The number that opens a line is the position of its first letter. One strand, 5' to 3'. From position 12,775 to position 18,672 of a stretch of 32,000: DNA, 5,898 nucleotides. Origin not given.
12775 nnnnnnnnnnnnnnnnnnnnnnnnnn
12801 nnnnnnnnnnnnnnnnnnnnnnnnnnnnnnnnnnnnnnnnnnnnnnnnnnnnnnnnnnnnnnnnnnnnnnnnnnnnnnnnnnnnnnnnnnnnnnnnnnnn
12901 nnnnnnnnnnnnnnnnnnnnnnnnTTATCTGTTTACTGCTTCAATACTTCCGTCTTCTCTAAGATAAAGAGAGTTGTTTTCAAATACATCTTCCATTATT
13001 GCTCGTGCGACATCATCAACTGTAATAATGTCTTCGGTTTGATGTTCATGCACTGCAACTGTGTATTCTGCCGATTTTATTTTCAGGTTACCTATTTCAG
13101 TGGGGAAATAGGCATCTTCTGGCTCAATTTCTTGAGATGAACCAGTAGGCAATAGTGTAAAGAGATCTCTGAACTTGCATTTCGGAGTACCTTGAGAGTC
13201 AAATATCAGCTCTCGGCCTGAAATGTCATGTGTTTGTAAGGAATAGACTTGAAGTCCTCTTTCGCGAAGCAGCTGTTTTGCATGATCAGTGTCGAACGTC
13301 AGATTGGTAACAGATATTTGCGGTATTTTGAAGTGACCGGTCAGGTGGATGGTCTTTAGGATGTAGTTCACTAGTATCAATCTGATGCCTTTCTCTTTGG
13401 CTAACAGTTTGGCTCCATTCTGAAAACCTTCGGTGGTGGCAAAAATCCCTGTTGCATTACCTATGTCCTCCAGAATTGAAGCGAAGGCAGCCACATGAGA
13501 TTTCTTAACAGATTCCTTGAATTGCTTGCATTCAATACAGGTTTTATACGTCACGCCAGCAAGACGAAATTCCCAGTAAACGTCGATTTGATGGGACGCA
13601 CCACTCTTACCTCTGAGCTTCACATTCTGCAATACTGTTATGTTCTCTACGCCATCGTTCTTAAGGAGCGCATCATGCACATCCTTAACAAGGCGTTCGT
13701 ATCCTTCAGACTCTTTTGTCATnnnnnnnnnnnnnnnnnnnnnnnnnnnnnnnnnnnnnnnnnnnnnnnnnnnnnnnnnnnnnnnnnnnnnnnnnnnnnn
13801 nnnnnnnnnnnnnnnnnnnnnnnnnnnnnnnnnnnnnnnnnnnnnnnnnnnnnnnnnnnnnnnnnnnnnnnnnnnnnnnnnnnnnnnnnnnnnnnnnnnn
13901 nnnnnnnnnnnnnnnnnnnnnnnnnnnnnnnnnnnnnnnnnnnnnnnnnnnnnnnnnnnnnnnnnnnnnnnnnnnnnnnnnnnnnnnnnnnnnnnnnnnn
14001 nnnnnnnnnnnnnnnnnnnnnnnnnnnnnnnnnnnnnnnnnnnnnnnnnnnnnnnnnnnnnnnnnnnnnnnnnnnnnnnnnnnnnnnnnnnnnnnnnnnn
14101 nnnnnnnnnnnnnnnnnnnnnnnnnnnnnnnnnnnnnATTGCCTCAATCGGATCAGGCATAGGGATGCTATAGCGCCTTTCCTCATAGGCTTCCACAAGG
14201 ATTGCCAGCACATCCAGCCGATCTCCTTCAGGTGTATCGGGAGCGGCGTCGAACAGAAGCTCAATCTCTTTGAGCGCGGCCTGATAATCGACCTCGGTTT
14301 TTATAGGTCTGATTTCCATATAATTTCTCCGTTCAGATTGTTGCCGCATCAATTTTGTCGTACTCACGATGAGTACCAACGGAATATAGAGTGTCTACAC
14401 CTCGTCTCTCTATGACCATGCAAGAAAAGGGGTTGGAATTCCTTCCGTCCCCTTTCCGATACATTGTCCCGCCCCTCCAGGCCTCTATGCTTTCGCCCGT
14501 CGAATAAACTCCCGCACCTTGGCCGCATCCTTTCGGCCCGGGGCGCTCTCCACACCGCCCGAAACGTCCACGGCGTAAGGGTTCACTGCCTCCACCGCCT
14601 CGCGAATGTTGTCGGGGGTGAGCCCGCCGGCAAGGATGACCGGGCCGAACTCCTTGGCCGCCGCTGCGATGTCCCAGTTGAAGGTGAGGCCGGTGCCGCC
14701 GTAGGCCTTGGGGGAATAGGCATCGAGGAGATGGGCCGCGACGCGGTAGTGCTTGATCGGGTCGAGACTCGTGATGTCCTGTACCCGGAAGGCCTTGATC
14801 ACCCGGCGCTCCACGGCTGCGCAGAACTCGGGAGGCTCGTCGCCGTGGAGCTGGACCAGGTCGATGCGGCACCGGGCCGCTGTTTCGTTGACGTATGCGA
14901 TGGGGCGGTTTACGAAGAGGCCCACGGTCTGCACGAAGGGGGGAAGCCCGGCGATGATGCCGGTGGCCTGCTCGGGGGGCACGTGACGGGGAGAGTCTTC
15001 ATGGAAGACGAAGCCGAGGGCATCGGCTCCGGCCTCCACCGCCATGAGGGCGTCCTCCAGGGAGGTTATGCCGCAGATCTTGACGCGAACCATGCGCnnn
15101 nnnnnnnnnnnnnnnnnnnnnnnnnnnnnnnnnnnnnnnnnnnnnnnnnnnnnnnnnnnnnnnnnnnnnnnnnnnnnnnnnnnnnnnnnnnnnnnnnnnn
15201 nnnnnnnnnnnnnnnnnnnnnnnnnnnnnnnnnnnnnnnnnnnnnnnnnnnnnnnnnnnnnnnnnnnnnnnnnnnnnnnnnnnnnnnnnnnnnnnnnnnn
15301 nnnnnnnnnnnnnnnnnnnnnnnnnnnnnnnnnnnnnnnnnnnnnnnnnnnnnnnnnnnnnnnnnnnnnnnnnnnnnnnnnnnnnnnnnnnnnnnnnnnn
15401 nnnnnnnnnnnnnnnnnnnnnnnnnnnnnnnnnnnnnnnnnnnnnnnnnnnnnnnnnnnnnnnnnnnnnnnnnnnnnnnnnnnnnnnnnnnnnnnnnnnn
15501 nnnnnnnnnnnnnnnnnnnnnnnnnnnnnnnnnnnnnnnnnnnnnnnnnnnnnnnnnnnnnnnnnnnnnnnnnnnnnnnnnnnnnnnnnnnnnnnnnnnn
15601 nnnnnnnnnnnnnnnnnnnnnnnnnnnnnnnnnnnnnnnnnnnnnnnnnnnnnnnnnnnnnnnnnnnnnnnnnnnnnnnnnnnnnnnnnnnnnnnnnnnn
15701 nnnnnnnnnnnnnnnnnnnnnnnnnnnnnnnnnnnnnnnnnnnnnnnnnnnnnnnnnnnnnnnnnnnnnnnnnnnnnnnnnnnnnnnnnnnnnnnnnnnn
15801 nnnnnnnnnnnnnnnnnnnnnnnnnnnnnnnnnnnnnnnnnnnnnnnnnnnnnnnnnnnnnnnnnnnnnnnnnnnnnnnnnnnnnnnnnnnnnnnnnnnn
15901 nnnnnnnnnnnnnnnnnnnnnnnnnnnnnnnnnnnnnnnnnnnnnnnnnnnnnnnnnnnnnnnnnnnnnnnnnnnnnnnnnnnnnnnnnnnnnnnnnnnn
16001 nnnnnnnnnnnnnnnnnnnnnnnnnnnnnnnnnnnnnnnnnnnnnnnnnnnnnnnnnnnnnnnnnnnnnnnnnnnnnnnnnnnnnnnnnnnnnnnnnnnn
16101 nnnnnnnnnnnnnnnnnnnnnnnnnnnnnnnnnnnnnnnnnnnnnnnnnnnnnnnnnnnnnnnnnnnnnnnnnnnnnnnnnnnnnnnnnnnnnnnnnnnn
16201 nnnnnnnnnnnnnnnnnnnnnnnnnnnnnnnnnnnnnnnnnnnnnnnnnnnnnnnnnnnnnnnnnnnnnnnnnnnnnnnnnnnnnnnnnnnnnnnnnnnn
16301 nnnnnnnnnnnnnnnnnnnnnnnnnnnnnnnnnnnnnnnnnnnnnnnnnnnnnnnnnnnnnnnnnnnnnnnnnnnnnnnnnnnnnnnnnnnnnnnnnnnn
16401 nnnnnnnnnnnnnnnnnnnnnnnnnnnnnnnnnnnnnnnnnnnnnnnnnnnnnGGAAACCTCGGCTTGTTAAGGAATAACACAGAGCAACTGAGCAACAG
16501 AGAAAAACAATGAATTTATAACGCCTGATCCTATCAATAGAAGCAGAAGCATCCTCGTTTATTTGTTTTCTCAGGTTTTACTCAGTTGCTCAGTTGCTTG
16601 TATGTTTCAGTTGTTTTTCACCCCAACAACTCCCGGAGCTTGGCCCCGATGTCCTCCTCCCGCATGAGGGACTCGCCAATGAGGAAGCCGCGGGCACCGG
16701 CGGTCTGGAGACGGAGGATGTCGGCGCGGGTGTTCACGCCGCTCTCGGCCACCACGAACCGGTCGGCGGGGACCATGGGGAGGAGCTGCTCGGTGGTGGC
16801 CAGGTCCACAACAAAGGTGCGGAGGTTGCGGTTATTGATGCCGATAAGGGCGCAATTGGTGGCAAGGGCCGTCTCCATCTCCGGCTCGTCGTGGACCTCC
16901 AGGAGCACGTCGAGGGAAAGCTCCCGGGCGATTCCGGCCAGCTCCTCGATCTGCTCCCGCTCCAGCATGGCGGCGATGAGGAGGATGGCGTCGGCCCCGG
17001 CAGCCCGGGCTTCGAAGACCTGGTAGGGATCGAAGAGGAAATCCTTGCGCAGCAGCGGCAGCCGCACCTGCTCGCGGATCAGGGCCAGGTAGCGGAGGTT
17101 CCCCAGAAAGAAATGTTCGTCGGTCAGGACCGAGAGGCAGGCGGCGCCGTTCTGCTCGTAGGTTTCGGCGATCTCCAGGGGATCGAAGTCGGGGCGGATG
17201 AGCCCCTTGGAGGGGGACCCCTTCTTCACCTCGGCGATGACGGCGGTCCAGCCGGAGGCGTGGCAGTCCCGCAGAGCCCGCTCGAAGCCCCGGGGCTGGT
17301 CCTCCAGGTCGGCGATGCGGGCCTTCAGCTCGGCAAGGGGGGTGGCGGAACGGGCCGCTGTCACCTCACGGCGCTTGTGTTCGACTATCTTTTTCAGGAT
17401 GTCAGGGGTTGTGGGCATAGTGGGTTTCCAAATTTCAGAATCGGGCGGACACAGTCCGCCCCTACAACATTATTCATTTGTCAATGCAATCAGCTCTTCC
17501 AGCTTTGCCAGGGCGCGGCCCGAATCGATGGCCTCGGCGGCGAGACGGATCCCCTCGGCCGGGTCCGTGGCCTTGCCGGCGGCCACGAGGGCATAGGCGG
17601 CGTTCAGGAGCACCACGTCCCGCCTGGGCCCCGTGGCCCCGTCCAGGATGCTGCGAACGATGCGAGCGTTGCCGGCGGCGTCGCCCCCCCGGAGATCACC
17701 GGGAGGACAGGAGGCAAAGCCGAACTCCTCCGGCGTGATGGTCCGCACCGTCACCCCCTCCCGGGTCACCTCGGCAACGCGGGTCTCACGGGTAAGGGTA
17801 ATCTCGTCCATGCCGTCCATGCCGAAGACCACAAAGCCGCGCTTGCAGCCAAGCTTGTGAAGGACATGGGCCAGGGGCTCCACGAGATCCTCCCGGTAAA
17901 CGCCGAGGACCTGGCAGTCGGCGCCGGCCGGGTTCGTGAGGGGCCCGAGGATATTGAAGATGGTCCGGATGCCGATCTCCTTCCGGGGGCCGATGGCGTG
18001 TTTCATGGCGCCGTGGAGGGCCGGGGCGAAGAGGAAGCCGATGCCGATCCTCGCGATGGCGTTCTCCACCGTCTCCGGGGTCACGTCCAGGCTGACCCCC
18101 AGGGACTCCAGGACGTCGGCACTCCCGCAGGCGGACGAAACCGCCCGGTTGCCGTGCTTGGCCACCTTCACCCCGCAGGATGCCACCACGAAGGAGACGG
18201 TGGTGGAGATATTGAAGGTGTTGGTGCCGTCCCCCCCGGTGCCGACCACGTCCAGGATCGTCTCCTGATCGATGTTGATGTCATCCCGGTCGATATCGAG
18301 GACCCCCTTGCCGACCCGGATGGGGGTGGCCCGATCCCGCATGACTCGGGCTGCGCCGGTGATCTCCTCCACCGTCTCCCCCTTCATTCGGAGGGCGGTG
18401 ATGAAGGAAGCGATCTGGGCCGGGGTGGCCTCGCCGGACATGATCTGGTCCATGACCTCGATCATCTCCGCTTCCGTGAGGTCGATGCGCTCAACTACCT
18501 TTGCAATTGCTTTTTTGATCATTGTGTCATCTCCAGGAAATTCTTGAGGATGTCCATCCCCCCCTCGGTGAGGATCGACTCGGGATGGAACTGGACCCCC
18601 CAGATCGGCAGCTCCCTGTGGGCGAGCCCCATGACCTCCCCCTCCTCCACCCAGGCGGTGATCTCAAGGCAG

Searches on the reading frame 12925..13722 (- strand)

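Call 4: search_protein_families(library=pfam, proteins=[window:12925-13722:-], max_evalue=0.01)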
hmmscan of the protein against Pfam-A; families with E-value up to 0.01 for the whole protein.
window:12925-13722:- (265 aa): 1 family
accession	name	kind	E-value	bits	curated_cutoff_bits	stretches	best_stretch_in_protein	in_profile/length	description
PF04471.18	Mrr_cat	-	1.1e-11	45.4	21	1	17-116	14-106/115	Restriction endonuclease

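Call 5: search_protein_families(library=padloc, proteins=[window:12925-13722:-], max_evalue=0.01)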
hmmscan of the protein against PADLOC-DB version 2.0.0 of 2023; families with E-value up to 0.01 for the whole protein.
window:12925-13722:- (265 aa): 0 families

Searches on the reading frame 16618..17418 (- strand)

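Call 63: search_protein_families(library=pfam, proteins=[window:16618-17418:-], max_evalue=0.0001)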
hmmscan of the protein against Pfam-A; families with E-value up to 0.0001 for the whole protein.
window:16618-17418:- (266 aa): 1 family
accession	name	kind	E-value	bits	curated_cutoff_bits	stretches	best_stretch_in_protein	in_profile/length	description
PF00218.27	IGPS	-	1.6e-92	309.7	27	1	8-264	1-254/254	Indole-3-glycerol phosphate synthase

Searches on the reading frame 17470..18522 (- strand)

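Call 63: search_protein_families(library=pfam, proteins=[window:17470-18522:-], max_evalue=0.0001)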
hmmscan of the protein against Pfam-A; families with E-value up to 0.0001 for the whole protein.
window:17470-18522:- (350 aa): 2 families
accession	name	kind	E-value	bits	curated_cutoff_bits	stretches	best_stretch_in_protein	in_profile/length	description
PF00591.27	Glycos_transf_3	-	8.9e-95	317.6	27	1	87-338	2-253/253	Glycosyl transferase family, a/b domain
PF02885.22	Glycos_trans_3N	-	7.2e-26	90.2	26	1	3-65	1-63/63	Glycosyl transferase family, helical bundle domain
